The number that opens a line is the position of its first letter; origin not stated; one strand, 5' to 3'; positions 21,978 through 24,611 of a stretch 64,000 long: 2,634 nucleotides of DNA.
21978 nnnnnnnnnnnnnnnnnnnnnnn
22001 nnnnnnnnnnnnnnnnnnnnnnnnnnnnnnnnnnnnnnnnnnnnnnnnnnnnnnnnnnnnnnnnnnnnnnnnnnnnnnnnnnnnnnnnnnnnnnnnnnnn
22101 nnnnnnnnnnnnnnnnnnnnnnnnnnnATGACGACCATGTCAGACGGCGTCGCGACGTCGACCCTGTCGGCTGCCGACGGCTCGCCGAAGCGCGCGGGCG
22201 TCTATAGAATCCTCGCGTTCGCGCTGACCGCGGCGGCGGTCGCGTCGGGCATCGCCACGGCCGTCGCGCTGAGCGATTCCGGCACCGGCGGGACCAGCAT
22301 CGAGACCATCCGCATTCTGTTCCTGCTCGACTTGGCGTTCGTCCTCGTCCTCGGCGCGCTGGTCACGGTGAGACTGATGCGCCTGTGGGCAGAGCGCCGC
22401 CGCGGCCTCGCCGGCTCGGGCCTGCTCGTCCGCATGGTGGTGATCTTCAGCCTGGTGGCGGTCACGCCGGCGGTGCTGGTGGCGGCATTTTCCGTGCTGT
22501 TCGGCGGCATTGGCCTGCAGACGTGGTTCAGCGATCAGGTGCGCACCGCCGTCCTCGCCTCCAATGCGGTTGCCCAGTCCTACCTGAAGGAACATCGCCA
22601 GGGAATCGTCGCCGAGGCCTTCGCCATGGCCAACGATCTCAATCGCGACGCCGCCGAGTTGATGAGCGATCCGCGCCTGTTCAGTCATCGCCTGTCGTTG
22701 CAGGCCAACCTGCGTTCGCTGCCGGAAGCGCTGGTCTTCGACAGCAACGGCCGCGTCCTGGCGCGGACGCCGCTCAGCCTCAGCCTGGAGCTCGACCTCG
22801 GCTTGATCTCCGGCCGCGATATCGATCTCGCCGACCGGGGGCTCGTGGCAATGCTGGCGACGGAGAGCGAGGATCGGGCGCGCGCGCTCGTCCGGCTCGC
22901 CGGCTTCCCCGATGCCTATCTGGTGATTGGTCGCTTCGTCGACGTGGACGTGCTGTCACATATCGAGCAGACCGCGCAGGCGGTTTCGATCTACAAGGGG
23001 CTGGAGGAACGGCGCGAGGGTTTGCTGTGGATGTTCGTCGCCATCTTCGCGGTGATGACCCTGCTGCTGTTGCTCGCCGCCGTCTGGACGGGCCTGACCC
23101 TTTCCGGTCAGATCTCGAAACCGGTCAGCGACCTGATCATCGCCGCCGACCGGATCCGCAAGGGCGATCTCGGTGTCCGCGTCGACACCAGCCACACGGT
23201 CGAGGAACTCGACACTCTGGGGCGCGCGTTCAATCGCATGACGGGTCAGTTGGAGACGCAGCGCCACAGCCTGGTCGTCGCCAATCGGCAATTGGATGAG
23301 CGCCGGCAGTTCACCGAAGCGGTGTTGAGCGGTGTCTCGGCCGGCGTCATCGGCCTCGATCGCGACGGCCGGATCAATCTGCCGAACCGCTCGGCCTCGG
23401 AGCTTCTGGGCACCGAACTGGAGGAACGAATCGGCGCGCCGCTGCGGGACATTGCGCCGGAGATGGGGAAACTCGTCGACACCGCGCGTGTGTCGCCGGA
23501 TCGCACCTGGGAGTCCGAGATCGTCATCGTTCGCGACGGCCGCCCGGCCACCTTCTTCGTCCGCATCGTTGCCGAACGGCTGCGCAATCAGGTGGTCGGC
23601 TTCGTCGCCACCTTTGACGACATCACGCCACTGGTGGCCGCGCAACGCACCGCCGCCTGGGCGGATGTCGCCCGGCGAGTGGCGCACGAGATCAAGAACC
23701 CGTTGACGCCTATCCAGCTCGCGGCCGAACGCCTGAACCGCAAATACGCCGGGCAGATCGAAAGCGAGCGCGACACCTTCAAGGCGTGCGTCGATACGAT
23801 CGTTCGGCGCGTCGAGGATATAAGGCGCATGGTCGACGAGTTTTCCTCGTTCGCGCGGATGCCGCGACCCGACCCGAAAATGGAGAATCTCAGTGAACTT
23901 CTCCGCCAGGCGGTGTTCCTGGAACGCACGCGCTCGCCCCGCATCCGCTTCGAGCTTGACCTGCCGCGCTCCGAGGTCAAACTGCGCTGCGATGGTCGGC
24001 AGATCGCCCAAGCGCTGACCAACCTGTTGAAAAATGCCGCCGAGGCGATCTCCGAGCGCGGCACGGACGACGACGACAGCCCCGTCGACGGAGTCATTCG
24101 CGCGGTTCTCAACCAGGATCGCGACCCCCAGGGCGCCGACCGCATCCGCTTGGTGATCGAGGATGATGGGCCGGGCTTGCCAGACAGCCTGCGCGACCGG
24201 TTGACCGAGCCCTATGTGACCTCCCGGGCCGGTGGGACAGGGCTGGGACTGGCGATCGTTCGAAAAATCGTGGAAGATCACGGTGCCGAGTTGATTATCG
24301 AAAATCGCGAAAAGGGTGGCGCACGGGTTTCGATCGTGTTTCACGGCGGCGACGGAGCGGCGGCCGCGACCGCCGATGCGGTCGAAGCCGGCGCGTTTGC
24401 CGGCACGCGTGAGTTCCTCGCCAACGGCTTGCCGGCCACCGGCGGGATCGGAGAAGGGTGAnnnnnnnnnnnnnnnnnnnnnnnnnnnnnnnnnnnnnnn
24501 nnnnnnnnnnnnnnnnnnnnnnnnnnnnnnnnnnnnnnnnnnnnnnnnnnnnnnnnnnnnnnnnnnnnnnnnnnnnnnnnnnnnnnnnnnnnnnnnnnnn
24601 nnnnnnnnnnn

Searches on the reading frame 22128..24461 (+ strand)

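Call 64: search_protein_families(library=ncbifam, proteins=[window:22128-24461:+], max_evalue=1e-20)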
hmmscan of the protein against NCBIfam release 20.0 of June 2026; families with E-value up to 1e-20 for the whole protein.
window:22128-24461:+ (777 aa): 16 families
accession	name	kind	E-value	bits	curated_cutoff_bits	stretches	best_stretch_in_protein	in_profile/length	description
NF047496.1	HK_LIC11548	equivalog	1.7e-59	202.1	750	1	502-736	351-585/589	LIC_11548 family sensor histidine kinase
NF008468.0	PRK11360.1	equivalog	1.6e-43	149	646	1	386-738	260-606/616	two-component system sensor histidine kinase AtoS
NF033092.0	HK_WalK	equivalog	1e-35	123.4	725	1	303-737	175-591/594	cell wall metabolism sensor histidine kinase WalK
NF046044.1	PnpS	equivalog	1.6e-28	99.8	400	1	334-737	3-388/390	two-component system histidine kinase PnpS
NF007004.0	PRK09467.1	equivalog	3e-26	92.2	415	1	518-738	239-434/440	two-component system sensor histidine kinase EnvZ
NF052574.1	HisKinEspCMyxo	equivalog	3.7e-26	91.5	1200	1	391-742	281-639/785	serine histidine kinase EspC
NF008293.1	PRK11073.1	equivalog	3.3e-25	89.1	240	1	394-721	7-329/349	nitrogen regulation protein NR(II)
NF008312.0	PRK11100.1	equivalog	1.2e-24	87.1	356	1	516-739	261-473/477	two-component system sensor histidine kinase CreC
NF010411.0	PRK13837.1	equivalog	1.2e-24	86.4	647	1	503-750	442-685/828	two-component system VirA-like sensor kinase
TIGR02966.1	phoR_proteo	equivalog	2.4e-23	82.7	334.2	1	398-738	10-333/333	phosphate regulon sensor histidine kinase PhoR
NF007898.0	PRK10604.1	equivalog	3.5e-22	79.2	478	0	496-738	202-421/433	two-component system sensor histidine kinase RstB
NF007688.0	PRK10364.1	equivalog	8.3e-22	77.5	479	1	507-736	236-447/460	two-component system sensor histidine kinase ZraS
NF045911.1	TCSHisKinNblS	equivalog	3.7e-21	75.1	1000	1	304-722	184-602/621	two-component system sensor histidine kinase NblS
NF041777.1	sens_FixL_Rhizob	equivalog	6.3e-21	74.6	850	0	500-734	251-475/485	sensor protein FixL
NF045900.1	HisKinCpxALeg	equivalog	6.5e-21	74.6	800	0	517-737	237-448/451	two-component system sensor histidine kinase CpxA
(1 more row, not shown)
